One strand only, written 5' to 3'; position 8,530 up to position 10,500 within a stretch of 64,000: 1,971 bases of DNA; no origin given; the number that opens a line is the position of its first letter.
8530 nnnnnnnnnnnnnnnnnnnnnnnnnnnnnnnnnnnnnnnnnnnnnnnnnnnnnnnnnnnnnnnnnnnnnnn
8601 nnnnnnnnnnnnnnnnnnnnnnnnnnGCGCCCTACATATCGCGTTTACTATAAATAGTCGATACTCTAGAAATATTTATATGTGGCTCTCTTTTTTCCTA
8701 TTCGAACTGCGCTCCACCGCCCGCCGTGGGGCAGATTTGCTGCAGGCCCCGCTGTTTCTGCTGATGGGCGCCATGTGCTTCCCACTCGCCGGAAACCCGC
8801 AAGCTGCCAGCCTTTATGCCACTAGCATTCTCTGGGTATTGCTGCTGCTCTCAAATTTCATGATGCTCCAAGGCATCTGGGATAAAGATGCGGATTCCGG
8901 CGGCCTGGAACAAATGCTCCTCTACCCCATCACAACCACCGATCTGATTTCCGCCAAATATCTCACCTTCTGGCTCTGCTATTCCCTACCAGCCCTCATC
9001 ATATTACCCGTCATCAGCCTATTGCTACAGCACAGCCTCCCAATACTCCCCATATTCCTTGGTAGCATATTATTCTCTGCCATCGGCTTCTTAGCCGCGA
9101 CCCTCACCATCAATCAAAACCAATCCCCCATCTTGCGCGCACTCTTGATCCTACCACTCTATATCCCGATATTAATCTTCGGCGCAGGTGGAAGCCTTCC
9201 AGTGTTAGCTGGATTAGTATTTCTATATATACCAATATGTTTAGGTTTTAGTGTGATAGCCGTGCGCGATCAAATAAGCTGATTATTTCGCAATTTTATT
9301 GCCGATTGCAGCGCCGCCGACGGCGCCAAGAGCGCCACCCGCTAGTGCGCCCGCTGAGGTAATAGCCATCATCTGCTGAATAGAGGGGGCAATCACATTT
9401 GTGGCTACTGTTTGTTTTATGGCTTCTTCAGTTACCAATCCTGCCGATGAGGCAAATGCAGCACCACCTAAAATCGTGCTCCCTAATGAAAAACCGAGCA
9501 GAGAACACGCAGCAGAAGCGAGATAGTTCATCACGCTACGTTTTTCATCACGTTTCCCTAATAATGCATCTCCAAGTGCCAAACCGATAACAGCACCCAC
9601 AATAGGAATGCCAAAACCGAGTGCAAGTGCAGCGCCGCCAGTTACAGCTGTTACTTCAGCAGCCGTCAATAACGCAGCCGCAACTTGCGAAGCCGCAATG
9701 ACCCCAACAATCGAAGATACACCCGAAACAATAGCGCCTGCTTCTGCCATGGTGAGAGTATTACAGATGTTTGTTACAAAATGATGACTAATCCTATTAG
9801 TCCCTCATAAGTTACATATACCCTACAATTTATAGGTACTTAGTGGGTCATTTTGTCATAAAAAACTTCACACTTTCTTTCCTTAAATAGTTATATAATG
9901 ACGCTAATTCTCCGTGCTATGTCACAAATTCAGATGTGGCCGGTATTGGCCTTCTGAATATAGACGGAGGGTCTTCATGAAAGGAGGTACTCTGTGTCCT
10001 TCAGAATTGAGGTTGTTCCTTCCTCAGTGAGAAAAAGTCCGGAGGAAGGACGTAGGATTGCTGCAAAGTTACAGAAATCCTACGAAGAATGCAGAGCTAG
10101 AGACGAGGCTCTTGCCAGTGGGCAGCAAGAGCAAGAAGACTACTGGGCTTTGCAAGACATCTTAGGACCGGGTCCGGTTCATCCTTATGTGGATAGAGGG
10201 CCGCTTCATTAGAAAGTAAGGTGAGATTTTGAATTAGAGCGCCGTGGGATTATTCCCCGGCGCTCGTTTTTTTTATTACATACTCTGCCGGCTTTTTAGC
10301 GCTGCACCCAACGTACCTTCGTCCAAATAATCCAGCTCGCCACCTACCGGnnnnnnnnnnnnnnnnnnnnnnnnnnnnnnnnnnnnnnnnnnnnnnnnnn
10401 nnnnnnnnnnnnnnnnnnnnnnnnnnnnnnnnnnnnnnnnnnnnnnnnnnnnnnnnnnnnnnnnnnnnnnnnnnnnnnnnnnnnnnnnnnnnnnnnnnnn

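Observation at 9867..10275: Roughly 370-nt promoter-to-terminator unit with nested perfect helices: unassigned structured RNA or small dual-function gene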

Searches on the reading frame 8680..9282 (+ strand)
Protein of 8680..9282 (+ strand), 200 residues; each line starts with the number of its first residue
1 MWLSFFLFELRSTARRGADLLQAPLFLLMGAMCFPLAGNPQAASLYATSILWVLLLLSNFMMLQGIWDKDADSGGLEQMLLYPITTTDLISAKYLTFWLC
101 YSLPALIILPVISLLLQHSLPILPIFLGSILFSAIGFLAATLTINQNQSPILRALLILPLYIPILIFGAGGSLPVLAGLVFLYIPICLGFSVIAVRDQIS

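Call 8: search_protein_families(library=pfam, proteins=[window:8680-9282:+], max_evalue=1)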
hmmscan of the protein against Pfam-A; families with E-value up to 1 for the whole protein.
window:8680-9282:+ (200 aa): 3 families
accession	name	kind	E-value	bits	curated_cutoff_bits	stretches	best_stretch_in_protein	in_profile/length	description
PF03379.19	CcmB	-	1.5e-25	90.3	24.9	1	4-170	3-176/215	CcmB protein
PF13346.12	ABC2_membrane_5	-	0.0073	16.3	25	1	48-143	37-133/205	ABC-2 family transporter protein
PF12698.13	ABC2_membrane_3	-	0.0076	15.8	31.6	1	40-190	158-312/347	ABC-2 family transporter protein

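Call 9: search_protein_families(library=ncbifam, proteins=[window:8680-9282:+], max_evalue=1)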
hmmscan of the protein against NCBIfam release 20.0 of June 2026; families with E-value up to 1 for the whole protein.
window:8680-9282:+ (200 aa): 1 family
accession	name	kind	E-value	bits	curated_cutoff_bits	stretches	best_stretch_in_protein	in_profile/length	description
TIGR01190.1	ccmB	equivalog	6.4e-23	81.5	156.2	1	8-171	4-174/211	heme exporter protein CcmB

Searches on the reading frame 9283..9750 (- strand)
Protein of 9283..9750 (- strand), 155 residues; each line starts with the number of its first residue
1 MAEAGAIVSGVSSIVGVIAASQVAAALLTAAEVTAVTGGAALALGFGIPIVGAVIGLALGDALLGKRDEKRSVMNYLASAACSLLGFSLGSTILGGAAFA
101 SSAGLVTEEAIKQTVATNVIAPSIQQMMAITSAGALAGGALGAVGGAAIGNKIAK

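Call 8: search_protein_families(library=pfam, proteins=[window:9283-9750:-], max_evalue=1)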
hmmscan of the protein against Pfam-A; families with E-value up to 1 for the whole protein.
window:9283-9750:- (155 aa): 4 families
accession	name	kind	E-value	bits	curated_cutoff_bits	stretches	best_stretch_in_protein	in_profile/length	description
PF13488.11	Gly-zipper_Omp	-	0.021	15.2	25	1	132-154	21-43/46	Glycine zipper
PF04246.17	RseC_MucC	-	0.048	14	24.4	1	40-93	65-110/130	Positive regulator of sigma(E), RseC/MucC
PF09605.15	Trep_Strep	-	0.11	13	28.7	1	14-152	45-181/185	Hypothetical bacterial integral membrane protein (Trep_Strep)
PF09594.16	GT87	-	0.11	12.7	25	1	16-144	77-201/237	Glycosyltransferase family 87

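Call 9: search_protein_families(library=ncbifam, proteins=[window:9283-9750:-], max_evalue=1)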
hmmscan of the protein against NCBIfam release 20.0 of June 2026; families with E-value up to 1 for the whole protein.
window:9283-9750:- (155 aa): 0 families

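Call 25: find_homologous_proteins(query=window:9283-9750:-, max_evalue=0.001)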
Query window:9283-9750:- (155 aa): 5 proteins with E <= 0.001 among 8000 candidates.
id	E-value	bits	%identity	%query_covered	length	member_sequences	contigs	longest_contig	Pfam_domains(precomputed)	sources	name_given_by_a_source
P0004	1.1e-77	277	100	100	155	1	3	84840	-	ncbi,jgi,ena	jgi:hypothetical protein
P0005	2.1e-68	247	88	100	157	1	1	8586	-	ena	-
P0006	2.1e-53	198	73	100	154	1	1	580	-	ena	-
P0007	7.9e-42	161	61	100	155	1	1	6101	-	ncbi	-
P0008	2.7e-41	159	61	100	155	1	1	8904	-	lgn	-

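Call 27: find_encoding_contigs(protein=P0005, flank=6000)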
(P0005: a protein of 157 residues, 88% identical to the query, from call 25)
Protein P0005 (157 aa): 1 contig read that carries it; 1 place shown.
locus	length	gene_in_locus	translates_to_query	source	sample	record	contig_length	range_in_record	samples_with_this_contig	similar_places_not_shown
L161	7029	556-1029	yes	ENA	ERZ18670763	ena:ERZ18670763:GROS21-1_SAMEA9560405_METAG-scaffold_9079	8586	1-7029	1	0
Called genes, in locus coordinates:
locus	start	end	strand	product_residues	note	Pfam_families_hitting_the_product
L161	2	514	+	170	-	?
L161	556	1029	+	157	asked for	-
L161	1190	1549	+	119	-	-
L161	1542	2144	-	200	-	PF03379:CcmB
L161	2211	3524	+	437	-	PF00275:EPSP_synthase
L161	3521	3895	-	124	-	PF04430:DUF498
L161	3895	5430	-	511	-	PF21760:SecD_1st, PF22599:SecDF_P1_head, PF02355:SecD_SecF_C, PF03176:MMPL (weak)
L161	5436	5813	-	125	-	PF02699:YajC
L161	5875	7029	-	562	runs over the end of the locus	PF00476:DNA_pol_A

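Call 28: find_encoding_contigs(protein=P0007, flank=6000)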
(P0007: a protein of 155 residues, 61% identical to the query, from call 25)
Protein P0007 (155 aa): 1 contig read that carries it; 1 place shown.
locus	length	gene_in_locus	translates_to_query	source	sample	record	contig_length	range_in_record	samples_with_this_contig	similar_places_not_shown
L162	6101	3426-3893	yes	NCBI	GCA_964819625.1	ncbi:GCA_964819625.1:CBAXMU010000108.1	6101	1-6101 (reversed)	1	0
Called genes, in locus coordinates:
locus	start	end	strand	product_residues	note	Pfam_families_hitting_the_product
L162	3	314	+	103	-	?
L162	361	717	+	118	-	-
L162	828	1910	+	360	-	PF01312:Bac_export_2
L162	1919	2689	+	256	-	PF05690:ThiG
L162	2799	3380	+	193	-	PF21176:RecR_HhH, PF02132:RecR_ZnF (weak), PF01751:Toprim, PF13662:Toprim_4, PF21175:RecR_C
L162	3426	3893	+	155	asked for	-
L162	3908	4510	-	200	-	PF03379:CcmB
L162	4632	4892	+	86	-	PF00076:RRM_1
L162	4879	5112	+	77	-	PF09905:VF530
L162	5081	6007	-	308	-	PF01757:Acyl_transf_3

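Call 29: find_encoding_contigs(protein=P0008, flank=6000)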
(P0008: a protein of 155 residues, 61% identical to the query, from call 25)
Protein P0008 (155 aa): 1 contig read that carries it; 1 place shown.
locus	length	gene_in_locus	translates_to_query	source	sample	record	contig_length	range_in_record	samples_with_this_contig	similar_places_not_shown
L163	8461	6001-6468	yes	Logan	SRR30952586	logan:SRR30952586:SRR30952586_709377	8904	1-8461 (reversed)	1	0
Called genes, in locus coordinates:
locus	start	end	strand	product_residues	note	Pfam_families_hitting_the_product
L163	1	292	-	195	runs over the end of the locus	-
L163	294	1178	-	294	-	PF01040:UbiA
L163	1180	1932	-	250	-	PF00106:adh_short, PF01370:Epimerase (weak), PF08659:KR, PF13561:adh_short_C2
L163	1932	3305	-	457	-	PF01565:FAD_binding_4, PF04030:ALO (weak)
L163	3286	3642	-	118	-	PF11969:DcpS_C, PF01230:HIT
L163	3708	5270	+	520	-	PF02142:MGS, PF01808:AICARFT_IMPCHas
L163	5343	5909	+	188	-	PF00691:OmpA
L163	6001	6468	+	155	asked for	-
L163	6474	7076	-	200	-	PF03379:CcmB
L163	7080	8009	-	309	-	PF18863:AbiJ_NTD4, PF14355:Abi_C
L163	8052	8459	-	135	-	?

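Call 30: find_encoding_contigs(protein=P0006, flank=6000)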
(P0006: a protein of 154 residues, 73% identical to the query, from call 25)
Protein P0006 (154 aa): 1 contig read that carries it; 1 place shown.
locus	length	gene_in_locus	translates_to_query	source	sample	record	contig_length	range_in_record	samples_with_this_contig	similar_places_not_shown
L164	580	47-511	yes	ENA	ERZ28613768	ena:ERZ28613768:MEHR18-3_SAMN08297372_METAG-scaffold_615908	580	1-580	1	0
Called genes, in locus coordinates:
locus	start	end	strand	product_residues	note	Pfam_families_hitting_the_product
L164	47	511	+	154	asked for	-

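Call 48: find_encoding_contigs(protein=P0004, flank=3000, max_places=10)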
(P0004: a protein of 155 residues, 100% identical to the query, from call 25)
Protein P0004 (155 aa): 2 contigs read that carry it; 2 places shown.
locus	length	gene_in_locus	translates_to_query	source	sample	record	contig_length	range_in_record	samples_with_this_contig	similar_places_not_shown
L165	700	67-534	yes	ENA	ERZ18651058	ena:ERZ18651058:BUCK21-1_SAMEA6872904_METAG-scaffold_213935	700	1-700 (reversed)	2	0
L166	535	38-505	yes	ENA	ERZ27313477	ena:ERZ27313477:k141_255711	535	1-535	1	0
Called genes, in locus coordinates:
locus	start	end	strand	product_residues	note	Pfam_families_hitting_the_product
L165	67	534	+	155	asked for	-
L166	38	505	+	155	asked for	-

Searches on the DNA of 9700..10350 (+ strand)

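Call 4: search_rna_families(source=window, start=9700, end=10350, threshold=evalue, max_evalue=10, show_alignments=3)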
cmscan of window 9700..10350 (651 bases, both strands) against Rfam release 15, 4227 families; matches with E-value up to 10: 8.
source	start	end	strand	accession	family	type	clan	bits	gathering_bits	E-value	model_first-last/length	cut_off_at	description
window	10203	10276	+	RF02425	SpF01_sRNA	Gene; sRNA;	-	20.6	55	3.6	1-80/80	no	Streptococcus sRNA SpF01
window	10225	10278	+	RF00236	ctRNA_pGA1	Gene; antisense;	-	20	45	0.18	1-79/79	no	ctRNA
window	9772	9891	-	RF01591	snoR15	Gene; snRNA; snoRNA; CD-box;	-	20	50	8.8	1-131/131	no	small nucleolar RNA snoR15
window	9766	9809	+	RF02304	TtnuCD29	Gene; snRNA; snoRNA; CD-box;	-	19.2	90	4.5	34-78/78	no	Tetrahymena snoRNA TtnuCD29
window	10168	10265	+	RF03158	L31-Actinobacteria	Cis-reg; leader;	CL00118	16.9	35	2.4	1-48/48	no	L31-Actinobacteria ribosomal protein leader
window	10127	10277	+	RF00558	L20_leader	Cis-reg; leader;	-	16.2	58.7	2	1-127/127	no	Ribosomal protein L20 leader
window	10193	10268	+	RF02728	HrrF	Gene; sRNA;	-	16.1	77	4.2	1-116/116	no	Haemophilus regulatory RNA responsive to iron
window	9963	10037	+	RF01962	RMST_1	Gene; lncRNA;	-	11.6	40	5.4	1-61/61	no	Rhabdomyosarcoma 2 associated transcript conserved region 1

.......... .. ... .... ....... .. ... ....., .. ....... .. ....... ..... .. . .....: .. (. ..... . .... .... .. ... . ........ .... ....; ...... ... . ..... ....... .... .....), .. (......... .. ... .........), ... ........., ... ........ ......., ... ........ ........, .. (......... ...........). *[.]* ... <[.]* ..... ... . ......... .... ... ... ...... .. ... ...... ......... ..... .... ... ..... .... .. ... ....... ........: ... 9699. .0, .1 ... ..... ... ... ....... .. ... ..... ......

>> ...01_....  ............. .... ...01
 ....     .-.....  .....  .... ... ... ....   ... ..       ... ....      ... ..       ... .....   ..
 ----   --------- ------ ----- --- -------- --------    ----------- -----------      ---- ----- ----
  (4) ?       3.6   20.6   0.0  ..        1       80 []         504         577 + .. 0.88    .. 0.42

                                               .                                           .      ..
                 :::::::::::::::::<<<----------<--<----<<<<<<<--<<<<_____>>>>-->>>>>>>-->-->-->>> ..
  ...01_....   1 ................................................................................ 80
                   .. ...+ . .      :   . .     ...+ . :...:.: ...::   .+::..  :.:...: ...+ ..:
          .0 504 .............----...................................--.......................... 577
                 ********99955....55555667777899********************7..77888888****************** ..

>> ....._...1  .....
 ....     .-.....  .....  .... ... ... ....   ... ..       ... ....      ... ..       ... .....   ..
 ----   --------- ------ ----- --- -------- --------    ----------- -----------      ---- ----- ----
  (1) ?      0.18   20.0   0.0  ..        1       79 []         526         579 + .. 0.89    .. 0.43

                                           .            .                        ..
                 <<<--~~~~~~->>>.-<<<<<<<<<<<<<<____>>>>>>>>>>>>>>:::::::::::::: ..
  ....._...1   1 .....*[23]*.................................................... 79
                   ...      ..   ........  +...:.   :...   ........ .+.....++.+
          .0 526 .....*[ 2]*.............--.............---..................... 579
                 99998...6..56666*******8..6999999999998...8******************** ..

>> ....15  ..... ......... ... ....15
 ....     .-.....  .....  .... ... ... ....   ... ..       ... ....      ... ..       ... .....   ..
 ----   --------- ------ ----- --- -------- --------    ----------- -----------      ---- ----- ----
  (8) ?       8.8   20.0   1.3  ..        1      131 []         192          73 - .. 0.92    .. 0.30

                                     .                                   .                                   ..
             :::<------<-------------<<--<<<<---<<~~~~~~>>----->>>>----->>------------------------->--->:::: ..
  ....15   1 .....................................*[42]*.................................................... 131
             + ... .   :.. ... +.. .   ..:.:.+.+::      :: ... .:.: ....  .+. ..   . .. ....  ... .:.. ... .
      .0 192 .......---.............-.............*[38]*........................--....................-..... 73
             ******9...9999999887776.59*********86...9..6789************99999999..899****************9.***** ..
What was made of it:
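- On 6S RNA: No match at E <= 10 (call 4).
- Checked: They exist (for example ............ at 10031-10042, in the loop of the first 9-bp hairpin), but they produce no RNase P match even at E <= 10 (call 4).
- No match to any of these Rfam models even at E <= 10 with permissive filters (call 4).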

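Call 35: search_dna_similar(query=window:9789-10275:+, collection=plasmids, mode=distant, max_evalue=1)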
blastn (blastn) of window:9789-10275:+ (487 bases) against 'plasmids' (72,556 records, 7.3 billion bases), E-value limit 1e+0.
Records with a match: 1; places in all: 1; records where one place covers at least 80% of the query: 0.
Best place of each record, by identity: 90-95% 1.
By first word of the organism name: Bacillus 1.
By predicted mobility (MOB-suite, as given by PLSDB): non-mobilizable 1.
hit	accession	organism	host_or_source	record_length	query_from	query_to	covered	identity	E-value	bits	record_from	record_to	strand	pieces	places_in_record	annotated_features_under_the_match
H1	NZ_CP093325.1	Bacillus sp. N5-665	whole organism,peat soil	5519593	70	102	7%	90.9%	4e-2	47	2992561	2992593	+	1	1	none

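Call 36: search_dna_similar(query=window:9789-10275:+, collection=phages, mode=distant, max_evalue=1)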
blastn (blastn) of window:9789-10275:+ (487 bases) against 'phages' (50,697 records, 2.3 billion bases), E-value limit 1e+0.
No match.
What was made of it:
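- Tried and rejected: One 33-nt AT-rich hit in the plasmid collection at E 0.04, rejected (calls 35, 36).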
